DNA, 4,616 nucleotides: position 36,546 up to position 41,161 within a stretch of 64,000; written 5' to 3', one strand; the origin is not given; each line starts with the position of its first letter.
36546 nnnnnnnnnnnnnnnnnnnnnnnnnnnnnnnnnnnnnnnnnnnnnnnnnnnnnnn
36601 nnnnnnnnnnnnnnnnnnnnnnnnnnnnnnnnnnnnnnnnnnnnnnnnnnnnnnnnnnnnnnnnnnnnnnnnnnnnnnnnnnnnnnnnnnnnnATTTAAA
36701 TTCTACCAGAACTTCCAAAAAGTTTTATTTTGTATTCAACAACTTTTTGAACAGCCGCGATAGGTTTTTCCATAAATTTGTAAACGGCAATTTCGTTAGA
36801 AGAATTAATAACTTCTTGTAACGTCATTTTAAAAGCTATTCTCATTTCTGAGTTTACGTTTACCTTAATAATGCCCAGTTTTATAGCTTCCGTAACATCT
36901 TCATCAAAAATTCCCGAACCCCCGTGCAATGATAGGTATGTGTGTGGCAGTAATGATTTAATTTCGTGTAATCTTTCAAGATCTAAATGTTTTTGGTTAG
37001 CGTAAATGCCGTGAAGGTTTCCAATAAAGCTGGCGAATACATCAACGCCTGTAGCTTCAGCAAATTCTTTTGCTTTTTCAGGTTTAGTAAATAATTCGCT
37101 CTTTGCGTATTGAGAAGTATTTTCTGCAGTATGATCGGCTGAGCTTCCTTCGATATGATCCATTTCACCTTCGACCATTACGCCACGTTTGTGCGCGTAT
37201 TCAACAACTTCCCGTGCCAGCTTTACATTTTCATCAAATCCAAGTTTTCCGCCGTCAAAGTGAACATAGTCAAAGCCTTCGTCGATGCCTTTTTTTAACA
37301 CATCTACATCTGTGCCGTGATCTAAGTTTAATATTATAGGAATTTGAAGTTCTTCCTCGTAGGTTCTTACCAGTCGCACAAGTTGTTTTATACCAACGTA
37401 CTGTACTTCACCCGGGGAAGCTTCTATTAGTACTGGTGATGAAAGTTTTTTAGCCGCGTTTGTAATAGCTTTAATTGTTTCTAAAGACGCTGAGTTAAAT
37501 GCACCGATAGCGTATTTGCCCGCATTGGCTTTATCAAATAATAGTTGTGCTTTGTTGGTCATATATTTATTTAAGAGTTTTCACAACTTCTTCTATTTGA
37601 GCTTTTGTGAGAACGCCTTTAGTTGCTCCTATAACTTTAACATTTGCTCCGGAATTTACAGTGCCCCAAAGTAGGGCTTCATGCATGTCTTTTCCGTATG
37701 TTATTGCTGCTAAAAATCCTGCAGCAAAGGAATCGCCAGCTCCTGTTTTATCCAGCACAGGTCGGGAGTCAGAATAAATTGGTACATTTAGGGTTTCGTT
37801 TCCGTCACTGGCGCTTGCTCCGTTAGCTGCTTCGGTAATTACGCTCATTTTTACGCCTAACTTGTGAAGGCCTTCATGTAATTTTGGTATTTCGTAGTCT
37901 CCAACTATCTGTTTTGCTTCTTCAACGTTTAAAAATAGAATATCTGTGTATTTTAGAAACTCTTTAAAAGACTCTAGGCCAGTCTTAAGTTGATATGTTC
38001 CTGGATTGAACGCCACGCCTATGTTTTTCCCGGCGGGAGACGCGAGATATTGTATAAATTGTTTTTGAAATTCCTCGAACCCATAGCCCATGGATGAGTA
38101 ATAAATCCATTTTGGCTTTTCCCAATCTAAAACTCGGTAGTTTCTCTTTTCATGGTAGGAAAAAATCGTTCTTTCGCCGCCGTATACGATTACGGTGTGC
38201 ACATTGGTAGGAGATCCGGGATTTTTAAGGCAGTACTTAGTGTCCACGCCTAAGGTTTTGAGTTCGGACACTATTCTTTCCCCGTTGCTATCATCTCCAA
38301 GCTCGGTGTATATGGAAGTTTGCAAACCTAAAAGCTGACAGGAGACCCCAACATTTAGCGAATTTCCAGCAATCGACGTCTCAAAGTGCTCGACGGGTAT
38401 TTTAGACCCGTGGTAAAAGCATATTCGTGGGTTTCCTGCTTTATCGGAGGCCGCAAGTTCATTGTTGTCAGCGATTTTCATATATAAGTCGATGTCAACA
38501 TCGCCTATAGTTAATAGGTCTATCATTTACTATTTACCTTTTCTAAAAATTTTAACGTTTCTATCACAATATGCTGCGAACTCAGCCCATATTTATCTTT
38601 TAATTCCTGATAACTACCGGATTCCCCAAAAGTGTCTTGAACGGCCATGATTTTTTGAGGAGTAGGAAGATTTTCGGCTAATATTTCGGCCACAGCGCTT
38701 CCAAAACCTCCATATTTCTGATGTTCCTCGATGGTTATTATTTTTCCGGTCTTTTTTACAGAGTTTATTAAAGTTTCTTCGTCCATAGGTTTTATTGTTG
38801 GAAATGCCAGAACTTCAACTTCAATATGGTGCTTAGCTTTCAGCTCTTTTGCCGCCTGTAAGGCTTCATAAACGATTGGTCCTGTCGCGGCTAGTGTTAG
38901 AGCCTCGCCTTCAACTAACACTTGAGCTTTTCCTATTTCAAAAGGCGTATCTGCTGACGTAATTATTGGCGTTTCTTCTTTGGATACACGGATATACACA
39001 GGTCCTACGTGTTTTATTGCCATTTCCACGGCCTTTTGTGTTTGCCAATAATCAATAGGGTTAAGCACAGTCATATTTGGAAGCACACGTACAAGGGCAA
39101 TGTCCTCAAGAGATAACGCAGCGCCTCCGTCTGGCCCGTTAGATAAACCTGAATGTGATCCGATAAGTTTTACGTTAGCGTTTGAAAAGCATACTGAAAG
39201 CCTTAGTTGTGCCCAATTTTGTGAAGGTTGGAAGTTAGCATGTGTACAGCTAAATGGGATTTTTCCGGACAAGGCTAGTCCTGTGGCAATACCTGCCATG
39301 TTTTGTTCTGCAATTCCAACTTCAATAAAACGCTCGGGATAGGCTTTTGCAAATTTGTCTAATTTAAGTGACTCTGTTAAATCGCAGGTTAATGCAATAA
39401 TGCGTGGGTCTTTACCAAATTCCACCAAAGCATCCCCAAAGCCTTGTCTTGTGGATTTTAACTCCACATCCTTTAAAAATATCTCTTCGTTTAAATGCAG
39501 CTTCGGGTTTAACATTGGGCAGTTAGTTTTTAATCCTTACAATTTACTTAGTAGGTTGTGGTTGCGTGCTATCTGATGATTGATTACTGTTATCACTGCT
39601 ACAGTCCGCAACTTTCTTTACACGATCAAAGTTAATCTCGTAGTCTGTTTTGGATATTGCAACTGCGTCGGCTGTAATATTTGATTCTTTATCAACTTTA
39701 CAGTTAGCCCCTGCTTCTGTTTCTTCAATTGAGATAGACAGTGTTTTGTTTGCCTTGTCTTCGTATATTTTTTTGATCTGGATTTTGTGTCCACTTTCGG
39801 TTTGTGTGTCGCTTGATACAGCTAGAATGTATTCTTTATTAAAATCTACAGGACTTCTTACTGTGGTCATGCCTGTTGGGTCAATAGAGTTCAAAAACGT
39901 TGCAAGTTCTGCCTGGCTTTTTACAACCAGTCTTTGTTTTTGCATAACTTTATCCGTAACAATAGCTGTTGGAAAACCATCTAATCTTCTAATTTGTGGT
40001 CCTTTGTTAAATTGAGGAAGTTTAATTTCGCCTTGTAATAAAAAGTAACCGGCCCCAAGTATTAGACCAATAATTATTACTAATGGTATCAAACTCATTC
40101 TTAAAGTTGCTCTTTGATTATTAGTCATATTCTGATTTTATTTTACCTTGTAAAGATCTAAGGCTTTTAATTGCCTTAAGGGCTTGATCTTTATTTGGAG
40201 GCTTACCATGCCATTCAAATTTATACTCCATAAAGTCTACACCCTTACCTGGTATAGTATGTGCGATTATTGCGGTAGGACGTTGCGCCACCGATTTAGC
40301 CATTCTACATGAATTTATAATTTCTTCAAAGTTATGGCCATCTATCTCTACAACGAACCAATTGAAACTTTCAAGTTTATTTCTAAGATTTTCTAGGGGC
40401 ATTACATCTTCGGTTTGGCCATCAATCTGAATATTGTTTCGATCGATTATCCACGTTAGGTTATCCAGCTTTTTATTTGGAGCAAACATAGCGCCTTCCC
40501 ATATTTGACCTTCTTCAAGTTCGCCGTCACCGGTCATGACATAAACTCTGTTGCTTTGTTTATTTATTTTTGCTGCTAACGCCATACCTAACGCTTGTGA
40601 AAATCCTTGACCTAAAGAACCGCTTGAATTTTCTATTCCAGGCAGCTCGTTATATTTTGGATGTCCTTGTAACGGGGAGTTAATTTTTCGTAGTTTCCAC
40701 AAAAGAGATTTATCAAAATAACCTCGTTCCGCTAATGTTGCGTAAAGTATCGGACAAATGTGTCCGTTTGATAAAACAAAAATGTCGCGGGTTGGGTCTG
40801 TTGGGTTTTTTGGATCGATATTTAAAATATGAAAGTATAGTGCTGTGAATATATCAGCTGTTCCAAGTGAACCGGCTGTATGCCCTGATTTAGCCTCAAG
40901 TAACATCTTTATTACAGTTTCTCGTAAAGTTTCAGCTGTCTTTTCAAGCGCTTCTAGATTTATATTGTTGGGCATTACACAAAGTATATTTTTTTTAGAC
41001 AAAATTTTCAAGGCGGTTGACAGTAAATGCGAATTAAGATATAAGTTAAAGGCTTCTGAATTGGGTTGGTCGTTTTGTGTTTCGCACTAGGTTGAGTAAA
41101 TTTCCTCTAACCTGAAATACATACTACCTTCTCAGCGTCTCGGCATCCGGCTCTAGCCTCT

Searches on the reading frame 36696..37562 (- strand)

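Call 67: search_protein_families(library=pfam, proteins=[window:36696-37562:-], max_evalue=0.001)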
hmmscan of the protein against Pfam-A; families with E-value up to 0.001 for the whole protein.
window:36696-37562:- (288 aa): 1 family
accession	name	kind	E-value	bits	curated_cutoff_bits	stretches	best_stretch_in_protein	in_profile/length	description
PF01116.26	F_bP_aldolase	-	9.6e-81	271.8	25.5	1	5-287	3-277/277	Fructose-bisphosphate aldolase class-II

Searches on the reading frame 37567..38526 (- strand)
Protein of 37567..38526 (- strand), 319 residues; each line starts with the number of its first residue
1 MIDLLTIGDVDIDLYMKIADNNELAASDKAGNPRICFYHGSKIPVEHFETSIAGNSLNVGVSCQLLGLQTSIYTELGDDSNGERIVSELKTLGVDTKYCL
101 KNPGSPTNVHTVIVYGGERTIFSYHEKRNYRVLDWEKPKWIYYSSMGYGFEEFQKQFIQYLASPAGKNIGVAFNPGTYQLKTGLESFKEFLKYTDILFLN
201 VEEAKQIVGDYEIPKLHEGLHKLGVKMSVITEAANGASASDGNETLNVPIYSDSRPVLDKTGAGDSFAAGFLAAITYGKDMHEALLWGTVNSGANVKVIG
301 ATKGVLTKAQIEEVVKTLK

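Call 67: search_protein_families(library=pfam, proteins=[window:37567-38526:-], max_evalue=0.001)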
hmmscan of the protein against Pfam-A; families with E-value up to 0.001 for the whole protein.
window:37567-38526:- (319 aa): 1 family
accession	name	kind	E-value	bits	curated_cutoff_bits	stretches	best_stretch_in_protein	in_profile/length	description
PF00294.29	PfkB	-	9.6e-38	130.6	25.8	1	36-304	16-298/302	pfkB family carbohydrate kinase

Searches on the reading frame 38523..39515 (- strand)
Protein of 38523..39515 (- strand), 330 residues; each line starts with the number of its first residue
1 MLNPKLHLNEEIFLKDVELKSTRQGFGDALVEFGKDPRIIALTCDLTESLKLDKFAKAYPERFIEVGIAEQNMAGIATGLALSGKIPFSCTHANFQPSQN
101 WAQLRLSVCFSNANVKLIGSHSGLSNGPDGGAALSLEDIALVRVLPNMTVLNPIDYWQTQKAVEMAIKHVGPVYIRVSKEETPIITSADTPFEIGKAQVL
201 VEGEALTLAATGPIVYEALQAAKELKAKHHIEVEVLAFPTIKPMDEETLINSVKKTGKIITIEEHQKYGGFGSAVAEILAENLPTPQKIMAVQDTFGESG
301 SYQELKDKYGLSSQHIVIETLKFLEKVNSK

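Call 67: search_protein_families(library=pfam, proteins=[window:38523-39515:-], max_evalue=0.001)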
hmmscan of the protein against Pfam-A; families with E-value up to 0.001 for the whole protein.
window:38523-39515:- (330 aa): 3 families
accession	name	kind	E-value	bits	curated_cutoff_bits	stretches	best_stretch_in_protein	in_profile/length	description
PF02780.25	Transketolase_C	-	3.2e-34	118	25.9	1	195-316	1-124/124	Transketolase, C-terminal domain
PF02779.29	Transket_pyr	-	1.4e-32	113.2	27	1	21-182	4-172/174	Transketolase, pyrimidine binding domain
PF22613.1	Transketolase_C_1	-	6.9e-08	33.1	27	1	203-311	11-112/113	Transketolase-like TK C-terminal domain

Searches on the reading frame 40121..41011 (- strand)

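Call 67: search_protein_families(library=pfam, proteins=[window:40121-41011:-], max_evalue=0.001)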
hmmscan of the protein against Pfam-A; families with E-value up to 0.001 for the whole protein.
window:40121-41011:- (296 aa): 3 families
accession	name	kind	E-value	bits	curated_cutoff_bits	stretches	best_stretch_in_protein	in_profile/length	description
PF00456.26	Transketolase_N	-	1.3e-51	176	22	1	24-277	4-268/334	Transketolase, thiamine diphosphate binding domain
PF13292.11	DXP_synthase_N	-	7.6e-13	48.8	21.2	1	16-197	12-176/274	1-deoxy-D-xylulose-5-phosphate synthase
PF00676.26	E1_dh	-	2.9e-09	36.8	22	1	128-244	98-213/300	Dehydrogenase E1 component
